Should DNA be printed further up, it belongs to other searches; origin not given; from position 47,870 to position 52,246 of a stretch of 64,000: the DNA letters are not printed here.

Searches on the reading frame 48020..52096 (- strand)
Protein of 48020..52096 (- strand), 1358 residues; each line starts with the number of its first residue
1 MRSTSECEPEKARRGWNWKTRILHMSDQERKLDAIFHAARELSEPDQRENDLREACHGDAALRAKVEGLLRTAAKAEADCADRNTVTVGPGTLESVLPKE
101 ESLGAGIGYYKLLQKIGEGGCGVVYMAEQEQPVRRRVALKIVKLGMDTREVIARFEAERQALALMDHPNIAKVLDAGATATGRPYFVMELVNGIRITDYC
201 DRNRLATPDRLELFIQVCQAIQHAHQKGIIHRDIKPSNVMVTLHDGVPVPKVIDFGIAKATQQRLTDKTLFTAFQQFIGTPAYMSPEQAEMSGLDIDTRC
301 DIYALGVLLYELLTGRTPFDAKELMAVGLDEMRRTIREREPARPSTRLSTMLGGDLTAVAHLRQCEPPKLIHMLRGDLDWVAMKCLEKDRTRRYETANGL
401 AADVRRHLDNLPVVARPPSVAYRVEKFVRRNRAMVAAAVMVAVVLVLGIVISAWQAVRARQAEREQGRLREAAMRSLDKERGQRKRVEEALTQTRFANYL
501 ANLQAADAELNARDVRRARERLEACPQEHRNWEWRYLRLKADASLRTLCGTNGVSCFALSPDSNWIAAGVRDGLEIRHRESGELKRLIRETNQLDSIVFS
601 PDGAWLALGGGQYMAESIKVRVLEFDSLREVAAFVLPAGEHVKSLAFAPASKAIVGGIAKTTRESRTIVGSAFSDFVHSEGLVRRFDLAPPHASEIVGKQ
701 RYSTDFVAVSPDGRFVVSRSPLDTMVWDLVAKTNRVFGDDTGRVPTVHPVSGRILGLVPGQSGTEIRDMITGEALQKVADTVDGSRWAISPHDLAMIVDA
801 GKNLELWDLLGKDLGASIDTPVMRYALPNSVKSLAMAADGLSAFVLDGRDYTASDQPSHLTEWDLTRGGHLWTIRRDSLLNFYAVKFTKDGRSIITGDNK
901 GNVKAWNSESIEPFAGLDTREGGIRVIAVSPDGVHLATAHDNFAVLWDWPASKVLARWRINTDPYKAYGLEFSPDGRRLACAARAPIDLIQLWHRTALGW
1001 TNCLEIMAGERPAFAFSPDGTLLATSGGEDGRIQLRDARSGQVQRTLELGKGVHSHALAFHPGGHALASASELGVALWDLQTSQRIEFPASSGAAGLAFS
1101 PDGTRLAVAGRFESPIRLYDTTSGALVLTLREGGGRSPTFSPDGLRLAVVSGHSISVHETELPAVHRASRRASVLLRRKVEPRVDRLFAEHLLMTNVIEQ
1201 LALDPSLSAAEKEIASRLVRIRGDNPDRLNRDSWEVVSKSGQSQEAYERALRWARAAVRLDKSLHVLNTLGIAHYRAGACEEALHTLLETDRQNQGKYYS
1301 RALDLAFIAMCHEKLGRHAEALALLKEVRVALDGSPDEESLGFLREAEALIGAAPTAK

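Call 8: search_protein_families(library=pfam, proteins=[window:48020-52096:-], max_evalue=0.001)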
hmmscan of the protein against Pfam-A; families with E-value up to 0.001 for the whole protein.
window:48020-52096:- (1358 aa): 27 families (the best 25 are shown)
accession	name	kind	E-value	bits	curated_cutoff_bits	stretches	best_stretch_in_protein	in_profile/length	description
PF00069.31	Pkinase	-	5.6e-45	154.2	31.7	1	110-396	1-254/263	Protein kinase domain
PF25174.1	Beta-prop_THOC3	-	7.1e-34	117.5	305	2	863-1070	74-272/272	THOC3 beta-propeller domain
PF24814.1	WD40_Prp19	-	1.4e-28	100.2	320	2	1013-1147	140-275/281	Prp19 WD40 domain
PF07714.23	PK_Tyr_Ser-Thr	-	1.8e-28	100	23.1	1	111-327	2-213/258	Protein tyrosine and serine/threonine kinase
PF00400.38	WD40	-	6.7e-24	83.7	27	0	545-573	4-33/39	WD domain, G-beta repeat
PF23414.1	Beta-prop_EML_2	-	1.3e-20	74.3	90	2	852-981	15-141/266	Echinoderm microtubule-associated protein second beta-propeller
PF25173.1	Beta-prop_WDR3_1st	-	3.2e-19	69.8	154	2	860-983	11-132/184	WDR3 first beta-propeller domain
PF24807.1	WD40_CDC20-Fz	-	2.1e-16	60.5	200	1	881-1111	53-285/292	CDC20/Fizzy WD40 domain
PF25175.1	Beta-prop_WDR5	-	1.6e-13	51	250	1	970-1132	16-176/296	WDR5 beta-propeller domain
PF24817.1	WD40_WDHD1_1st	-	4.2e-13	49.6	109.9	1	1014-1151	92-241/291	WDHD1 first WD40 domain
PF07676.18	PD40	-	6.9e-11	42.3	20.9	0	1134-1152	10-28/38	WD40-like Beta Propeller Repeat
PF12894.13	ANAPC4_WD40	-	1.5e-09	38.4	22.9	0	1013-1051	43-80/91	Anaphase-promoting complex subunit 4 WD40 domain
PF25172.1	Beta-prop_WDR3_2nd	-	1.8e-09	37.7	140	0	883-947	221-286/293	WDR3 second beta-propeller domain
PF25391.1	WD40_Gbeta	-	6.2e-09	35.7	150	0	1007-1072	183-246/340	G protein beta WD-40 repeat protein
PF25168.1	Beta-prop_WDR36-Utp21_2nd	-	9.4e-09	35.4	84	0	1025-1150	173-299/335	WDR36/Utp21 second beta-propeller domain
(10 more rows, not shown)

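Call 9: search_protein_families(library=padloc, proteins=[window:48020-52096:-], max_evalue=0.001)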
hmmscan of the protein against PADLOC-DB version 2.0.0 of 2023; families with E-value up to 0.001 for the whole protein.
window:48020-52096:- (1358 aa): 33 families (the best 25 are shown)
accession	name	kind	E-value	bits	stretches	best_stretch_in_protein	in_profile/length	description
PDLC04042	PD-T4-6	-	2.3e-68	229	1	108-341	9-234/292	-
PDLC04060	PD-T4-6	-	2.4e-65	219.3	1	109-336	9-226/486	-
PDLC04061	PD-T4-6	-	1.2e-63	214.3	1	106-329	14-233/510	-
PDLC04053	PD-T4-6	-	1.7e-63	213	1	106-436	7-298/311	-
PDLC04041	PD-T4-6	-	1.4e-60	203.8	1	98-347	18-257/443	-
PDLC04047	PD-T4-6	-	1.4e-60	203.1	1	108-327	10-220/327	-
PDLC04138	mad6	-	6.3e-60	201.8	1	104-325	47-262/659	mads_6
PDLC04043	PD-T4-6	-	1.1e-57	194.1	2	105-343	12-241/452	-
PDLC04054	PD-T4-6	-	1.4e-57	193.7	1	108-339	11-233/347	-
PDLC04057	PD-T4-6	-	4.8e-55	185.3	1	108-334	8-225/443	-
PDLC04052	PD-T4-6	-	2.9e-51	173.2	1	110-497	11-390/496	-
PDLC04040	PD-T4-6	-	4.6e-51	172.2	1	116-346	2-227/547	-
PDLC04048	PD-T4-6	-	3.8e-49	165.9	1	109-335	11-228/354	-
PDLC04050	PD-T4-6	-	8.3e-48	161.5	1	104-323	59-270/480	-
PDLC04039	PD-T4-6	-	1.1e-47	161.1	1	103-345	9-241/458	-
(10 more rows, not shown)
